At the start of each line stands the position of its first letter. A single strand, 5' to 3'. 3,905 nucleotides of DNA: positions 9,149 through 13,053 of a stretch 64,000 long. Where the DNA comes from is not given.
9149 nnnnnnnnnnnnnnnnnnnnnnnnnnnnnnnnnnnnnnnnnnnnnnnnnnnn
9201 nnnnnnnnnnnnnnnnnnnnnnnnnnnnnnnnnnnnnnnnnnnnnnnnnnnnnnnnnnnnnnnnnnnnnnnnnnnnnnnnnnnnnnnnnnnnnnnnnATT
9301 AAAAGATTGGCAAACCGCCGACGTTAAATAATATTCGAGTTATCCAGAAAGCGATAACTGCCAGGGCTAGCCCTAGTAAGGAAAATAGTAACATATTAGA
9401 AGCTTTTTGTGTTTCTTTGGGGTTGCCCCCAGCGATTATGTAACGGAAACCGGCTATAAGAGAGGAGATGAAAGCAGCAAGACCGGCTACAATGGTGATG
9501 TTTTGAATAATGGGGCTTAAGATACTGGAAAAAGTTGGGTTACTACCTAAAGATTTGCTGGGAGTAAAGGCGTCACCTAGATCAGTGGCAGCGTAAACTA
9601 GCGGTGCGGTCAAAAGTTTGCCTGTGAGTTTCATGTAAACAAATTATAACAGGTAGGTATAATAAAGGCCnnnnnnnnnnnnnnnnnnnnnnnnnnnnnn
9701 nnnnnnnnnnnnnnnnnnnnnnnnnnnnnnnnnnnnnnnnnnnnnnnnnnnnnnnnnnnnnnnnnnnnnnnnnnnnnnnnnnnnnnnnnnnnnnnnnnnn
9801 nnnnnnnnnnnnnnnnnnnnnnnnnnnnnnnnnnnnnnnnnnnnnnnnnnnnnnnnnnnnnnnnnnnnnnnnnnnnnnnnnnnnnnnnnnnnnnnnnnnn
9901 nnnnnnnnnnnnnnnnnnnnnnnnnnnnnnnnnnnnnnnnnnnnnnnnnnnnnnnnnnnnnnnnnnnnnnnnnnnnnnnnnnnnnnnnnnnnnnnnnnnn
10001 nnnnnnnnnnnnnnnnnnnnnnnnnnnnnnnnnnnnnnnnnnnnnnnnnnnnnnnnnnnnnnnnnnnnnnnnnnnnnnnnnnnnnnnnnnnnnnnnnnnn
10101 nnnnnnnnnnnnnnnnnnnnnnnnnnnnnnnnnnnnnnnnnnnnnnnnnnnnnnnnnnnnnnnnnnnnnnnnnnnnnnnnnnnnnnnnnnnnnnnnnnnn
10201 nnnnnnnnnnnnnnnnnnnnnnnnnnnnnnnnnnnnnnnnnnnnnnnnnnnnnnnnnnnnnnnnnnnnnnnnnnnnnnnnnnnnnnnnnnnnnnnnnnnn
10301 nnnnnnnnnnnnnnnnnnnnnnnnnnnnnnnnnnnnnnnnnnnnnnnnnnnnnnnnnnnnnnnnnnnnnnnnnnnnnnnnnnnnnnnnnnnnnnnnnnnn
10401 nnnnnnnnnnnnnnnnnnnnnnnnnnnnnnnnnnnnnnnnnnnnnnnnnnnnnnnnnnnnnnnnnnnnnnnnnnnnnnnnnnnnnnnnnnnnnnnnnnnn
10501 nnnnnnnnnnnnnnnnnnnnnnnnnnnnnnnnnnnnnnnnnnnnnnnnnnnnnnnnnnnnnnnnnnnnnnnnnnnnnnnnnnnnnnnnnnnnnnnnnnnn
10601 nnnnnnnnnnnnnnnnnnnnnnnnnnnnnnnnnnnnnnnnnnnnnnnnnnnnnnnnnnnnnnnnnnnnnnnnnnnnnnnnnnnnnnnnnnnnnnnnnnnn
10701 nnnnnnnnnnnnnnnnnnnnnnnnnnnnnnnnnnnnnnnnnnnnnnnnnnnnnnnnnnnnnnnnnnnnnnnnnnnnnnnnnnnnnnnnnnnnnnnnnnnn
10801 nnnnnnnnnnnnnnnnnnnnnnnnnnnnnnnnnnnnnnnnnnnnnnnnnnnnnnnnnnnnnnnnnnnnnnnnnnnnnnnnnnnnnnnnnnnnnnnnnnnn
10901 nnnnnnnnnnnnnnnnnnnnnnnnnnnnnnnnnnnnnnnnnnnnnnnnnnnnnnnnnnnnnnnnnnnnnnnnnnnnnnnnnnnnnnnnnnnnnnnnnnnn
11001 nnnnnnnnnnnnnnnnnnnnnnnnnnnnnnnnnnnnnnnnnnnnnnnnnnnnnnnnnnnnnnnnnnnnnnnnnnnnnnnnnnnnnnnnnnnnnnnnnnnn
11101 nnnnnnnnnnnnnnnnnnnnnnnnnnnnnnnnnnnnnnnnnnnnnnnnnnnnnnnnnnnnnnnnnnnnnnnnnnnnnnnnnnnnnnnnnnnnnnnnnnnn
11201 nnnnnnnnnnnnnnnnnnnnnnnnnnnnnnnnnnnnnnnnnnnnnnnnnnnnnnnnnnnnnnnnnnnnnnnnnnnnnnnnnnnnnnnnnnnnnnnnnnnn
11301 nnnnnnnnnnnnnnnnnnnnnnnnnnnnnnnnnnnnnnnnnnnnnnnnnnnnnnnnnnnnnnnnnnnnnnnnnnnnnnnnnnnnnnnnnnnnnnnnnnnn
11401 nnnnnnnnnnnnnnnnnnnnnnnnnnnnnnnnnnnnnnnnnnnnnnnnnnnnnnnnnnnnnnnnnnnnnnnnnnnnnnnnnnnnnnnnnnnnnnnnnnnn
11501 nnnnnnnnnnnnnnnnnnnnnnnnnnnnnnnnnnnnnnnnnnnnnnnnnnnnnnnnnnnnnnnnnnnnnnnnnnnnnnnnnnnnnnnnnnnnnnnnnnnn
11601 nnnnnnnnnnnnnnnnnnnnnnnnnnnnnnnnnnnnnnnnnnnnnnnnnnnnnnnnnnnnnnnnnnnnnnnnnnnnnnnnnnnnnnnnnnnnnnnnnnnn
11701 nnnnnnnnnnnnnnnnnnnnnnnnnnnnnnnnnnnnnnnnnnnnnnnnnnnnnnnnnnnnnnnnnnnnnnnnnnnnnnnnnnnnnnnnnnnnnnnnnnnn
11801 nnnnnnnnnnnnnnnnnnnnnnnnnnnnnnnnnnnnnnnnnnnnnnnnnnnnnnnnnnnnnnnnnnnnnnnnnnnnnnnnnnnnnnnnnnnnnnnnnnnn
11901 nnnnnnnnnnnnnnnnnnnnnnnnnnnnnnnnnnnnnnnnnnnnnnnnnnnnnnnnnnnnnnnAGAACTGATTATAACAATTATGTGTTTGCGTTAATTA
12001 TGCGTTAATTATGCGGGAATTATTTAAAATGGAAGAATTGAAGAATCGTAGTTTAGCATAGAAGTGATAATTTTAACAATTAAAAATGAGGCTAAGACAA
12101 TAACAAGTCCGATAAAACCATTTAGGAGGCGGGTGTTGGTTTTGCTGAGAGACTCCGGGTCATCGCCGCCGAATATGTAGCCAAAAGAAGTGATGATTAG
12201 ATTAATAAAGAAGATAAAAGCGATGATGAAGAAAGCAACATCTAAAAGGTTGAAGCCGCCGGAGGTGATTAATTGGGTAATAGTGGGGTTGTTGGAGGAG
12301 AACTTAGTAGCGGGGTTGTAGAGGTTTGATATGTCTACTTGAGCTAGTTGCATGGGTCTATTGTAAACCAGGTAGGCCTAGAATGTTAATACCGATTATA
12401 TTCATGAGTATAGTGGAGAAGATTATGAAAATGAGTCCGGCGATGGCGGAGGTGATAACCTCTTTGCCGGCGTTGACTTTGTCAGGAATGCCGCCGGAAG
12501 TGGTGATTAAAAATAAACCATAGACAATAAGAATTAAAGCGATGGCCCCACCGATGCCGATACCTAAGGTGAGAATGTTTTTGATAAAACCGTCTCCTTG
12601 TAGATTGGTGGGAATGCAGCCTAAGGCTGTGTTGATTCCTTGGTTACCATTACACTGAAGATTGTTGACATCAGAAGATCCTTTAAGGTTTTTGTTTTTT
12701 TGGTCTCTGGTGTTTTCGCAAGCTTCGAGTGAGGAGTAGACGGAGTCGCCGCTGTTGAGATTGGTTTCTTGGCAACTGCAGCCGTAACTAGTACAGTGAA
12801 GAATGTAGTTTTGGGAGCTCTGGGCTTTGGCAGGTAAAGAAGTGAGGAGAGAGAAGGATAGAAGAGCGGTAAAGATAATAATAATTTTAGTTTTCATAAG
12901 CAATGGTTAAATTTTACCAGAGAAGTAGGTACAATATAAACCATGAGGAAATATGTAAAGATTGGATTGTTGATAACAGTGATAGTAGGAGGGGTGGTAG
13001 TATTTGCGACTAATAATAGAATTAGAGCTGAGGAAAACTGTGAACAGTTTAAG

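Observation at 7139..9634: Tandem array of seven VirB2/TrbC-like pilin paralogs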

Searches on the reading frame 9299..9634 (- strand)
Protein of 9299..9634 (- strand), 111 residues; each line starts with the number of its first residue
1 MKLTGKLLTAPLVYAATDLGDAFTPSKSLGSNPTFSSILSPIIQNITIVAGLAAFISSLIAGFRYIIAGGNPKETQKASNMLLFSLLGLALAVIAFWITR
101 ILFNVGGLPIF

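Call 4: search_protein_families(library=pfam, proteins=[window:9299-9634:-], max_evalue=1)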
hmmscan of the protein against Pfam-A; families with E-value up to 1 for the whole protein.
window:9299-9634:- (111 aa): 4 families
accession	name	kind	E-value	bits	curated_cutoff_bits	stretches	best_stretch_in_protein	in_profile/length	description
PF18895.5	T4SS_pilin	-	3.6e-05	24.2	26.6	1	36-100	6-69/71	Type IV secretion system pilin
PF01699.29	Na_Ca_ex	-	0.0041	17.5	24.9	1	35-101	68-123/151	Sodium/calcium exchanger protein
PF03994.20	DUF350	-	0.026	15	26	1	53-104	47-98/133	Domain of Unknown Function (DUF350)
PF24838.2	8xMP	-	0.21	11.9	30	1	53-100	26-71/136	Octameric membrane protein family (8xMP)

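Call 88: search_protein_families(library=ncbifam, proteins=[window:9299-9634:-], max_evalue=0.01)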
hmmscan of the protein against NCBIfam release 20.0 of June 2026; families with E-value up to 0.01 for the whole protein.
window:9299-9634:- (111 aa): 1 family
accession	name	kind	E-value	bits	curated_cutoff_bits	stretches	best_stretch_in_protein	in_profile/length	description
NF045849.1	ICE_MMCAP2_0565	equivalog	7e-05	22.4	40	1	36-102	10-76/80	Mbov_0395 family pilin-like conjugal transfer protein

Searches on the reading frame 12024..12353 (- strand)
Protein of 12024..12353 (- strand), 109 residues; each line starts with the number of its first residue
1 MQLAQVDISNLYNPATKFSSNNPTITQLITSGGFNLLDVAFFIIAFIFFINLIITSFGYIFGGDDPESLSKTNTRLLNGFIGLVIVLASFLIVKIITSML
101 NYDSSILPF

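Call 4: search_protein_families(library=pfam, proteins=[window:12024-12353:-], max_evalue=1)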
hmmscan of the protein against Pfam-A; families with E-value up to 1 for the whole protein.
window:12024-12353:- (109 aa): 2 families
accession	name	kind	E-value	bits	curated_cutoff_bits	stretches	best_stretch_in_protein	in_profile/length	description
PF18895.5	T4SS_pilin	-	4e-05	24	26.6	1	35-96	11-71/71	Type IV secretion system pilin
PF03631.20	Virul_fac_BrkB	-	0.0021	18.2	33.7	1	18-99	57-140/259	Virulence factor BrkB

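Call 88: search_protein_families(library=ncbifam, proteins=[window:12024-12353:-], max_evalue=0.01)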
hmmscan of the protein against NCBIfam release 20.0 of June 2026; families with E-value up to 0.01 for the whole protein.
window:12024-12353:- (109 aa): 1 family
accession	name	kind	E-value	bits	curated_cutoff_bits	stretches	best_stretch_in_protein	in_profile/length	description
NF045849.1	ICE_MMCAP2_0565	equivalog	1.9e-08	33.8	40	1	24-99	4-79/80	Mbov_0395 family pilin-like conjugal transfer protein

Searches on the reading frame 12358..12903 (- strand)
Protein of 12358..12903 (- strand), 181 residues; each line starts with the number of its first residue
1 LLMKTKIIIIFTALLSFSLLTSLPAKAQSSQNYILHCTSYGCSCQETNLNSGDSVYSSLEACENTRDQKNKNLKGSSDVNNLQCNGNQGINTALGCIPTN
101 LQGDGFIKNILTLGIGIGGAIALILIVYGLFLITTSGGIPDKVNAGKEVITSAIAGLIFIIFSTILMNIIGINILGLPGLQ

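Call 4: search_protein_families(library=pfam, proteins=[window:12358-12903:-], max_evalue=1)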
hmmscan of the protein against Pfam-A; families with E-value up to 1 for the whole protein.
window:12358-12903:- (181 aa): 2 families
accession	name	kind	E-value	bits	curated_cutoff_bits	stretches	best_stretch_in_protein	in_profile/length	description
PF18895.5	T4SS_pilin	-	8e-07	29.5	26.6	1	106-170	8-71/71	Type IV secretion system pilin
PF03823.19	Neurokinin_B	-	0.28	11.7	25.1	1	6-32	2-28/58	Neurokinin B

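Call 87: search_protein_families(library=ncbifam, proteins=[window:12358-12903:-], max_evalue=0.1)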
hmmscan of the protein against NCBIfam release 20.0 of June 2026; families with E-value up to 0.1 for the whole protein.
window:12358-12903:- (181 aa): 0 families

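Call 88: search_protein_families(library=ncbifam, proteins=[window:12358-12903:-], max_evalue=0.01)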
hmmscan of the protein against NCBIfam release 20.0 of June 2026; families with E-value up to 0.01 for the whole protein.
window:12358-12903:- (181 aa): 0 families
